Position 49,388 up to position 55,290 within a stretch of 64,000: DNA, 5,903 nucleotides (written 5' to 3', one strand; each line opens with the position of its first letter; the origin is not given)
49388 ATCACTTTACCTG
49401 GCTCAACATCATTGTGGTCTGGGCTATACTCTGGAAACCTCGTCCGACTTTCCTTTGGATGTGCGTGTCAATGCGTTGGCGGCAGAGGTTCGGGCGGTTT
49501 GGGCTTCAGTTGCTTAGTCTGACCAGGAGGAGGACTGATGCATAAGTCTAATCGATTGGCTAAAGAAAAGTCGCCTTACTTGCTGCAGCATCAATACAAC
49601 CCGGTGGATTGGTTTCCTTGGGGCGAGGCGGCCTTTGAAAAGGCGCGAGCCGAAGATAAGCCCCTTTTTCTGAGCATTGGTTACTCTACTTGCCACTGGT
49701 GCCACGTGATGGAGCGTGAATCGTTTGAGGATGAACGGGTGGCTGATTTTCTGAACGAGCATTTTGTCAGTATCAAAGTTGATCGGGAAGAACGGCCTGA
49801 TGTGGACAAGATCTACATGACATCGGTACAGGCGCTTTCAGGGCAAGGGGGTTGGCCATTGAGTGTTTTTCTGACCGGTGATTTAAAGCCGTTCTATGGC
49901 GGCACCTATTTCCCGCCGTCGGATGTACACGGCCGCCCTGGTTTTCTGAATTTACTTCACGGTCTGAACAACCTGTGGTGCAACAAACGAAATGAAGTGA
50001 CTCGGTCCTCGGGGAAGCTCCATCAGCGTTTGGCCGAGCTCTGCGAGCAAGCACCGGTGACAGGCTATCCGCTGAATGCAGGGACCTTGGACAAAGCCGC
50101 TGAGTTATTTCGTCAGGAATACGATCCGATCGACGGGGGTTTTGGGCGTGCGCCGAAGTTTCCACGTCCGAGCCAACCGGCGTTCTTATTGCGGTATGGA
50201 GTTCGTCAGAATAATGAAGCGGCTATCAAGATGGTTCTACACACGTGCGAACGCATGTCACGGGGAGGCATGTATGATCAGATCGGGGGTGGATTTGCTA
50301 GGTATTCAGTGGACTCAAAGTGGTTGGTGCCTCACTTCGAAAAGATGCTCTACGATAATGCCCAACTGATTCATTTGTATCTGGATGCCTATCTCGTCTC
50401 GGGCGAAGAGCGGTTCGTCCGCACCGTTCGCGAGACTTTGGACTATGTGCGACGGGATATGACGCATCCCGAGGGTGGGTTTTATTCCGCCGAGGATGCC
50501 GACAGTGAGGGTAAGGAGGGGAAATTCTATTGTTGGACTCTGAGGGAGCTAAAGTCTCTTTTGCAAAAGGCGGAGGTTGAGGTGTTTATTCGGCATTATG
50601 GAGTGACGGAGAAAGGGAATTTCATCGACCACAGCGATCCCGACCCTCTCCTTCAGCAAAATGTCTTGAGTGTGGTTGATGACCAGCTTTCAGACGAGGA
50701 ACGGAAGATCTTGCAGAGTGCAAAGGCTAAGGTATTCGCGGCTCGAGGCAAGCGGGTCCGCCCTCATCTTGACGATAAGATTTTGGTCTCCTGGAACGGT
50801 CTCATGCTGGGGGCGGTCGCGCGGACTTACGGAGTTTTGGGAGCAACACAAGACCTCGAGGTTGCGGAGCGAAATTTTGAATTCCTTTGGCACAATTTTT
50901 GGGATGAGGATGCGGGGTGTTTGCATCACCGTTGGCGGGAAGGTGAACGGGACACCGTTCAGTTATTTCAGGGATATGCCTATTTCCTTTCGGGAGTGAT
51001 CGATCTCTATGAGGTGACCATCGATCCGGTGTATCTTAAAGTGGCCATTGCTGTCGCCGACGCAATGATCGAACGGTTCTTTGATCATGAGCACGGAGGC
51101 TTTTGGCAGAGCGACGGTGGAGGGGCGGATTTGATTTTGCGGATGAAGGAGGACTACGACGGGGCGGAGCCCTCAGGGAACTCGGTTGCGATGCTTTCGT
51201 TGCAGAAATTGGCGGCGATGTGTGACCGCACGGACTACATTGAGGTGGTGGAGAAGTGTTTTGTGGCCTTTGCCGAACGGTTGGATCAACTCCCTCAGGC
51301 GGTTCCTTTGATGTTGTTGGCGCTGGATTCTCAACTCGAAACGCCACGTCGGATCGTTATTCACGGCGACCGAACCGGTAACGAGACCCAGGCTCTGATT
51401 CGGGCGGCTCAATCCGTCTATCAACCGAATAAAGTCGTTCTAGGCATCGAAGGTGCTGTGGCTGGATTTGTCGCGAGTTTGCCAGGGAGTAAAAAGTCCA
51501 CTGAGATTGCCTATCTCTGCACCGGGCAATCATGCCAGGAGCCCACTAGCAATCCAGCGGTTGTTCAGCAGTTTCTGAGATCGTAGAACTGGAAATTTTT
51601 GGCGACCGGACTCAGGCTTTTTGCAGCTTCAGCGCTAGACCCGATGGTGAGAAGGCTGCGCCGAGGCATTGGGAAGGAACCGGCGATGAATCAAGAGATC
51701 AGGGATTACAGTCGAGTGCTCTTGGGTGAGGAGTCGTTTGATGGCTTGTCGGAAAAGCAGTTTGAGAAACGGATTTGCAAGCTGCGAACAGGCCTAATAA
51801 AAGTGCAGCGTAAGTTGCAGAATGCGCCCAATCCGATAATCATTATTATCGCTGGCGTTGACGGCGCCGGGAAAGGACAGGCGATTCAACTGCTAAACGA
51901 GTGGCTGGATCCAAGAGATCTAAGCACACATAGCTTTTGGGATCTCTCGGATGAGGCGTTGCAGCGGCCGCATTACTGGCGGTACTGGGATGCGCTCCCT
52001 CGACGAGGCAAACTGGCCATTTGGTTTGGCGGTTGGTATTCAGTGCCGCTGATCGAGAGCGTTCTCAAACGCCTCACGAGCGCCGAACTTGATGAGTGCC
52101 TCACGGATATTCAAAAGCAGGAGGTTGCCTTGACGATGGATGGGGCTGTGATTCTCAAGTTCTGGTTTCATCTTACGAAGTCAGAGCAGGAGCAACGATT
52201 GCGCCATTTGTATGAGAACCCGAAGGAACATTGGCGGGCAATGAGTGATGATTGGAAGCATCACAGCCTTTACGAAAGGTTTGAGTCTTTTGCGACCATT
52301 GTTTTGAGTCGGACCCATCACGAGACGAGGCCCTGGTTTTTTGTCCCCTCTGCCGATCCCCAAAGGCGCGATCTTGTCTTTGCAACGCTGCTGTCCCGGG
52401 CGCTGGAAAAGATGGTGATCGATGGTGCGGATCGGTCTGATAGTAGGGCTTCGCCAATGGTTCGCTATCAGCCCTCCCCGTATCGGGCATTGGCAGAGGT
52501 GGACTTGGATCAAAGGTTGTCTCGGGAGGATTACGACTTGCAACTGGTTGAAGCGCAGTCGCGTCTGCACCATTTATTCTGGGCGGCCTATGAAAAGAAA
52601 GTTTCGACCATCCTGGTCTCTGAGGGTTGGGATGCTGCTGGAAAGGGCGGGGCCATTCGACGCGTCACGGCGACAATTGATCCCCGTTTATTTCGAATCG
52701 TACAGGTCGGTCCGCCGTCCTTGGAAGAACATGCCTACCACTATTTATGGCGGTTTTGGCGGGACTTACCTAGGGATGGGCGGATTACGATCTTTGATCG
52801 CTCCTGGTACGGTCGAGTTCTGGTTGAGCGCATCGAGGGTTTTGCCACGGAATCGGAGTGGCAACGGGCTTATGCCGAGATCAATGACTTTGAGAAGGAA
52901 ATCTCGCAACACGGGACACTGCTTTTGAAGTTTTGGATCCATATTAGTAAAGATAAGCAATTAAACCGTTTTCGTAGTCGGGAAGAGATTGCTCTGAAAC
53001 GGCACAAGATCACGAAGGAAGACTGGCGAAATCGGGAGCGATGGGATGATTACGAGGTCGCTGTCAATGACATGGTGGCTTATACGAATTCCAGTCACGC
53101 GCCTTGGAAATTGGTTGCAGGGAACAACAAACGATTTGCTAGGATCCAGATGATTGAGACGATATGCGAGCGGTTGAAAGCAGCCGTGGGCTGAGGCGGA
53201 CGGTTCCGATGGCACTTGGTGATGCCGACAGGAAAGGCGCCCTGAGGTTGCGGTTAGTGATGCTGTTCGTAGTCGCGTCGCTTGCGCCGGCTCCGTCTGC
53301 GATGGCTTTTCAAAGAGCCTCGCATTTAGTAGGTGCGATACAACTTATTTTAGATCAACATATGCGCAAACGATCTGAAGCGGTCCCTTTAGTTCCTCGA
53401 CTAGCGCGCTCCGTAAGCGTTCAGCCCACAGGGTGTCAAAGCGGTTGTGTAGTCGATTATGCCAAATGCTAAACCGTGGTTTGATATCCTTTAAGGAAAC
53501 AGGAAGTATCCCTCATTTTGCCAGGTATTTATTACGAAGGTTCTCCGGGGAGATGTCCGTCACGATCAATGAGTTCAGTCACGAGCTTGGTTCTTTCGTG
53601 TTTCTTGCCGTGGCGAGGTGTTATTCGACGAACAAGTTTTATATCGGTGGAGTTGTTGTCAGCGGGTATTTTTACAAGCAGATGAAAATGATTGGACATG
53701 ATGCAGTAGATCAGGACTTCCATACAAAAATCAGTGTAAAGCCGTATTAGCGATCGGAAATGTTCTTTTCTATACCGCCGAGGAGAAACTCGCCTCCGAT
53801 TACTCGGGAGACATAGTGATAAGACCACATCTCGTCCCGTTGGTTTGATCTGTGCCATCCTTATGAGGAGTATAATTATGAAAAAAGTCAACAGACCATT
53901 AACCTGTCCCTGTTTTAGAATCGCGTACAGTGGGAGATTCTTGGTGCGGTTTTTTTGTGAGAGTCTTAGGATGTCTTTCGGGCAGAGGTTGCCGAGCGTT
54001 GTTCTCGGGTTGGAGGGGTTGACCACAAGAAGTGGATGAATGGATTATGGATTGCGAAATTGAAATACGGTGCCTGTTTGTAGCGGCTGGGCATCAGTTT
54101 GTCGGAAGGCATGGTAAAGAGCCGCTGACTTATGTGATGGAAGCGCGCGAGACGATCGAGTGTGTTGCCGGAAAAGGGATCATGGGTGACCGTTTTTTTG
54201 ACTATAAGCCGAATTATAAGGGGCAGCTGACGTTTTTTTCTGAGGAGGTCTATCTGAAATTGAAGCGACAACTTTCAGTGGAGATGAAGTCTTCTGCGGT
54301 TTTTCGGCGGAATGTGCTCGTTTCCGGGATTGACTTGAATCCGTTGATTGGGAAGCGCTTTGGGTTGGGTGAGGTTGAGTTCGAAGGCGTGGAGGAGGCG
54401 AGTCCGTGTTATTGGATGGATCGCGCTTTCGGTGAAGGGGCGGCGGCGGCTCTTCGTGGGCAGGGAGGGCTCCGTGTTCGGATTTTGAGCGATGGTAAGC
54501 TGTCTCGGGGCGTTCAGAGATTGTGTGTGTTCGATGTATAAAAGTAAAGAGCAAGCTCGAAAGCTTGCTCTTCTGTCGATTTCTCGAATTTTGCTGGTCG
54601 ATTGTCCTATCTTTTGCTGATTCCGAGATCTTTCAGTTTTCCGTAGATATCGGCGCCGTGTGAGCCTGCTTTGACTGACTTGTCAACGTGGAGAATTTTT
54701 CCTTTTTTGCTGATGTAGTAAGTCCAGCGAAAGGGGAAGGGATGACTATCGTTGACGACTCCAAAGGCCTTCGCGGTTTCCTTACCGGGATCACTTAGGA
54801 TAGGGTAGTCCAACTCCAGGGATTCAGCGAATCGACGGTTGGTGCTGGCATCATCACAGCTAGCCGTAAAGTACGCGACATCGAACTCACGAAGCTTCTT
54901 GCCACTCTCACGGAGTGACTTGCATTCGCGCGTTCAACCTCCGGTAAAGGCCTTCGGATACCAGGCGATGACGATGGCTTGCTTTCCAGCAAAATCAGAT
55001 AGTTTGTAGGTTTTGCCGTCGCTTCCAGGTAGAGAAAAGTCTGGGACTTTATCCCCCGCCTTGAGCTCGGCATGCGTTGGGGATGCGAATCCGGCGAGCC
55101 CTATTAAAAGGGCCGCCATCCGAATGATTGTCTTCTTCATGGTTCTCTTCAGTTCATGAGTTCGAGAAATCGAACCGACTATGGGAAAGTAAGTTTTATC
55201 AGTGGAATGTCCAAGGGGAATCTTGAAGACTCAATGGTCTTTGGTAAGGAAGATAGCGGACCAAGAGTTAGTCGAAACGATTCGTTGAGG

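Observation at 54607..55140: Candidate novel selenoprotein: exported peroxiredoxin with UGA at the peroxidatic cysteine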

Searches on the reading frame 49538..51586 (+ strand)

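Call 52: search_protein_families(library=pfam, proteins=[window:49538-51586:+], max_evalue=0.00001)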
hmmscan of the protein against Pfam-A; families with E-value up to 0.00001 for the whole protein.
window:49538-51586:+ (682 aa): 3 families
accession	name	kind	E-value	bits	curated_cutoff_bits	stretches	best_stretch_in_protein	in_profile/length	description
PF03190.21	Thioredox_DsbH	-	3.2e-76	255.2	27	1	5-165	2-162/163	Protein of unknown function, DUF255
PF13899.12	Thioredoxin_7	-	1.5e-10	41.5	27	1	24-88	1-65/83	Thioredoxin-like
PF07470.19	Glyco_hydro_88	-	9.7e-07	28.5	26.6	0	420-530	31-121/352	Glycosyl Hydrolase Family 88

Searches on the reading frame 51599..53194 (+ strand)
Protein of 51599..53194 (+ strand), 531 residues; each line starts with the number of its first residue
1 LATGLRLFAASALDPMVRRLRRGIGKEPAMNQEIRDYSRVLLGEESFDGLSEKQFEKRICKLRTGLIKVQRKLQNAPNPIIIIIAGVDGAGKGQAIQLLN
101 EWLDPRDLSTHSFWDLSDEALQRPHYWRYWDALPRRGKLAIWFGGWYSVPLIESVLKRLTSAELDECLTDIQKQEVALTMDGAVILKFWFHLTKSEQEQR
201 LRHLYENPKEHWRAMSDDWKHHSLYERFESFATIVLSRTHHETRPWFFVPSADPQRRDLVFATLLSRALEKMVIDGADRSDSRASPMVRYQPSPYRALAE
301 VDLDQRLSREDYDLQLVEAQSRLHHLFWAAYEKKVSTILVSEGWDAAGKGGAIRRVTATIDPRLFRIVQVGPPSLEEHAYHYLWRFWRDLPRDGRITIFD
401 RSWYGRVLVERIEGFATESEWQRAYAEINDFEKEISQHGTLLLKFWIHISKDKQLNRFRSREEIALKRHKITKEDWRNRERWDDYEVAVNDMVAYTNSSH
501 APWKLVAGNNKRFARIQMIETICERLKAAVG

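Call 52: search_protein_families(library=pfam, proteins=[window:51599-53194:+], max_evalue=0.00001)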
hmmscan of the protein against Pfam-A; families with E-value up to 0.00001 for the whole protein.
window:51599-53194:+ (531 aa): 1 family
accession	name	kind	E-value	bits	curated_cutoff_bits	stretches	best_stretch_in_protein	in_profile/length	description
PF03976.20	PPK2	-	1.6e-122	407.9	22.3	2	307-528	2-223/229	Polyphosphate kinase 2 (PPK2)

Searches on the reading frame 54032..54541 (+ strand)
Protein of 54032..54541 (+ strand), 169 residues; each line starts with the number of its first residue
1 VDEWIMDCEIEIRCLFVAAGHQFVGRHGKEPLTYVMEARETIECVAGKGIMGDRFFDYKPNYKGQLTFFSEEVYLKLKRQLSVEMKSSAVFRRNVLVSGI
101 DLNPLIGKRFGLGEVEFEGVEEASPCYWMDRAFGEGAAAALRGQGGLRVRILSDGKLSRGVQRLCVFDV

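Call 52: search_protein_families(library=pfam, proteins=[window:54032-54541:+], max_evalue=0.00001)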
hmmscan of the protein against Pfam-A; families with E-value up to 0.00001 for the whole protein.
window:54032-54541:+ (169 aa): 1 family
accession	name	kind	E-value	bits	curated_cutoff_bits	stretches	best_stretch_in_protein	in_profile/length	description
PF03473.23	MOSC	-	4e-09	37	22.7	1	65-160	11-116/120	MOSC domain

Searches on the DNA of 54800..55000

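Call 30: search_rna_families(source=window, start=54800, end=55000, threshold=evalue, max_evalue=10)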
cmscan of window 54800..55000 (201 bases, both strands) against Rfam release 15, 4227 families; matches with E-value up to 10: 3.
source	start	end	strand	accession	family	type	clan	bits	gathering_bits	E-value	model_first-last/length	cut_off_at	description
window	54825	54862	-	RF00325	SNORD53_SNORD92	Gene; snRNA; snoRNA; CD-box;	CL00063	13.2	46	5.3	1-78/78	no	Small nucleolar RNA SNORD53/SNORD92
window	54824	54862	-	RF00070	SNORD29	Gene; snRNA; snoRNA; CD-box;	CL00051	12.6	48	7.9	1-65/65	no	Small nucleolar RNA SNORD29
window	54822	54861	-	RF01274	sR45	Gene; snRNA; snoRNA; CD-box;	-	11.6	40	5.8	1-55/55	no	Small nucleolar RNA sR45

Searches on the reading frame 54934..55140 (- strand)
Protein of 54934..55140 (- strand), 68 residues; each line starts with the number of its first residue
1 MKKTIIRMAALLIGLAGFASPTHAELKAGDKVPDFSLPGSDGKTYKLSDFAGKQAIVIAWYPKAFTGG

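Call 19: find_encoding_contigs(protein=window:54934-55140:-, flank=10000, max_places=10)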
Protein window:54934-55140:- (68 aa): 3 contigs read that carry it; 2 places shown.
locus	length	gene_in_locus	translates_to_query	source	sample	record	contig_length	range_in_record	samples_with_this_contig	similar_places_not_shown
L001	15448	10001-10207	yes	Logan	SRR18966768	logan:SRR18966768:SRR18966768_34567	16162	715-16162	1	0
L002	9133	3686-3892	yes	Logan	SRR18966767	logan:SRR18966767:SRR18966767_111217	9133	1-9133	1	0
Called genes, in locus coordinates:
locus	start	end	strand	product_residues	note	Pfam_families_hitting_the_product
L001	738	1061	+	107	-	-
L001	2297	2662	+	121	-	-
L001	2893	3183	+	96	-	-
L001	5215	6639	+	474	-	PF02934:GatB_N, PF02637:GatB_Yqey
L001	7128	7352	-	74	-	-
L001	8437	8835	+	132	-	-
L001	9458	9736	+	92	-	-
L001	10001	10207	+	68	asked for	PF00578:AhpC-TSA, PF08534:Redoxin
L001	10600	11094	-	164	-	PF03473:MOSC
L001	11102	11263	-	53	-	-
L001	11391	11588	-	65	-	-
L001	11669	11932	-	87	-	-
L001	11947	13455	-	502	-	PF03976:PPK2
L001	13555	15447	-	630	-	?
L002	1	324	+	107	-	?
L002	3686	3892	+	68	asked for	PF00578:AhpC-TSA, PF08534:Redoxin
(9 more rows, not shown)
